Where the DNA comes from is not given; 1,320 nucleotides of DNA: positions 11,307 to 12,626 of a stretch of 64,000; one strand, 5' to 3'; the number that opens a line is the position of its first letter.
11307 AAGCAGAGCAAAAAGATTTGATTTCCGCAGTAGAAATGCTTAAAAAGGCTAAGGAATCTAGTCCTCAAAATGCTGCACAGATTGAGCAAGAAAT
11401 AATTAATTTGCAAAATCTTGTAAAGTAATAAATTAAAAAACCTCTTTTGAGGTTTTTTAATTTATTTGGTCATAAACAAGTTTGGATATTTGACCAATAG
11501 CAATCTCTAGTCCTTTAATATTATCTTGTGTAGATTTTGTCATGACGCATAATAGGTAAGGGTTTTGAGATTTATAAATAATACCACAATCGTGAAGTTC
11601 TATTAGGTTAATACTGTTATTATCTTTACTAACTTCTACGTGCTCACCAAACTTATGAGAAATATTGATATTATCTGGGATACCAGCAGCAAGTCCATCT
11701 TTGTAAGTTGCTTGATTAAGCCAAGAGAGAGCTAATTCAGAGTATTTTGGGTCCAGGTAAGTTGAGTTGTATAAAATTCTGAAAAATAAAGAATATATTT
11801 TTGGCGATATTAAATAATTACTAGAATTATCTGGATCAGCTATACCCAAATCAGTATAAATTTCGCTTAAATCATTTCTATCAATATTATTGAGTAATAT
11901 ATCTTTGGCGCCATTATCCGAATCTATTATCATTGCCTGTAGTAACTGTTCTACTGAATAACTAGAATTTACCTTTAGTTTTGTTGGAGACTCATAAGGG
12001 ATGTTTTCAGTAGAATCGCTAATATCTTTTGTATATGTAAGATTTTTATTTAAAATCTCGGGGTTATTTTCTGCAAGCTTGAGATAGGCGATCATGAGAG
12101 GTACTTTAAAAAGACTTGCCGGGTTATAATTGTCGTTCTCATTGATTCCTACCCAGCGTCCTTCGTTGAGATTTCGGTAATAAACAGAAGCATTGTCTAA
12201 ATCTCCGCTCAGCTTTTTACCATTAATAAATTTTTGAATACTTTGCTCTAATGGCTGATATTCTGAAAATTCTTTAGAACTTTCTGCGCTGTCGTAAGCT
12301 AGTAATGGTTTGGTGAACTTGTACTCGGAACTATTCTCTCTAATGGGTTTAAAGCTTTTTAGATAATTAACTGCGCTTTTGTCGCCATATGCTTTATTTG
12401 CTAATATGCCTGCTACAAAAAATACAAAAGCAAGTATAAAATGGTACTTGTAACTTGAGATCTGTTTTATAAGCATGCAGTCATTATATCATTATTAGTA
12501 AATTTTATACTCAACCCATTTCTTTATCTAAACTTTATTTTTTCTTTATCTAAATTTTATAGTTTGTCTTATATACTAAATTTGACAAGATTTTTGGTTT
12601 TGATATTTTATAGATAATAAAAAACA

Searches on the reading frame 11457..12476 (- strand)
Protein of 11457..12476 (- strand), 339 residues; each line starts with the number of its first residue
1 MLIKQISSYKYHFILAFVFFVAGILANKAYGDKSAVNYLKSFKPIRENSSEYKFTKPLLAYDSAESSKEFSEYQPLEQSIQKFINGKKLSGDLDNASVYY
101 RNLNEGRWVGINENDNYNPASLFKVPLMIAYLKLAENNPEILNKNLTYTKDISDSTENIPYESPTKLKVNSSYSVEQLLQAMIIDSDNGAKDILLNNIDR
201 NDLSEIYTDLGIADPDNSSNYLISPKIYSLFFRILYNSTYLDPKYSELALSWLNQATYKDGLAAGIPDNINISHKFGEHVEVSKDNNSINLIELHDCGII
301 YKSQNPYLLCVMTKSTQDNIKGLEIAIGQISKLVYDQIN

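Call 8: search_protein_families(library=pfam, proteins=[window:11457-12476:-], max_evalue=0.001)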
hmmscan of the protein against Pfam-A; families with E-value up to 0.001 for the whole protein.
window:11457-12476:- (339 aa): 2 families
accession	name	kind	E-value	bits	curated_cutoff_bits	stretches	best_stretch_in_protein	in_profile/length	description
PF13354.11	Beta-lactamase2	-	1.4e-36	126.3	22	1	97-313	1-214/214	Beta-lactamase enzyme family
PF00768.25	Peptidase_S11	-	0.0002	21.3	27.6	1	112-190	30-107/239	D-alanyl-D-alanine carboxypeptidase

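Call 48: search_protein_families(library=ncbifam, proteins=[window:11457-12473:-], max_evalue=0.001)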
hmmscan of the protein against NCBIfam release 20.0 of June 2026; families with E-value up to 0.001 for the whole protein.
window:11457-12473:- (338 aa): 19 families
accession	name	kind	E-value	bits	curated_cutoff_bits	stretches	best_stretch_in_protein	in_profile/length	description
NF033103.1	bla_class_A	equivalog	2.2e-22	79.5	200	1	97-336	15-256/257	class A beta-lactamase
NF012099.1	SubclassA2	equivalog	6.8e-13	48.4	320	1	75-337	2-270/275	class A beta-lactamase, subclass A2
NF033099.1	bla_Exo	exception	6.9e-08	32.3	650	1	96-278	65-261/312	Exo family class A beta-lactamase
NF012167.0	classA_firm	exception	1.8e-07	31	427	1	96-199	14-110/255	class A beta-lactamase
NF033386.1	blaARL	exception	6.3e-07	29.1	620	1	95-199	38-135/282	ARL family class A beta-lactamase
NF040609.1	blaRASA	exception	1e-06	28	600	1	75-206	29-153/295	RASA family extended-spectrum class A beta-lactamase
NF000538.1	classA_carba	equivalog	1.3e-06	28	390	1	96-196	10-105/254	carbapenem-hydrolyzing class A beta-lactamase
NF000324.2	blaLUT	exception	1.5e-06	27.6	600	1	101-197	57-148/296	LUT family class A beta-lactamase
NF033174.0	blaPSV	exception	2.7e-06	26.9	550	1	111-200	53-137/283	PSV family class A beta-lactamase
NF038258.2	PBP4_Staph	exception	3.4e-06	26.1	500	1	111-200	58-146/366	penicillin-binding protein PBP4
NF050809.1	blaCHA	exception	4.4e-05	23.1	575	1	97-198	53-149/295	CHA family extended-spectrum class A beta-lactamase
NF000428.4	blaFRI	exception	9.7e-05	21.9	600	0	96-195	45-139/294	FRI family carbapenem-hydrolyzing class A beta-lactamase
NF041113.1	blaMAB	exception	0.00018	20.8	575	0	96-204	47-150/289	MAB family class A beta-lactamase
NF000320.3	blaPEN-Bcc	equivalog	0.0003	20.2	540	1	101-197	62-153/300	PEN family class A beta-lactamase, Bcc-type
NF033211.1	blaCRH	exception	0.00034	20.3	630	1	95-198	42-140/290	CRH family carbapenem-hydrolyzing class A beta-lactamase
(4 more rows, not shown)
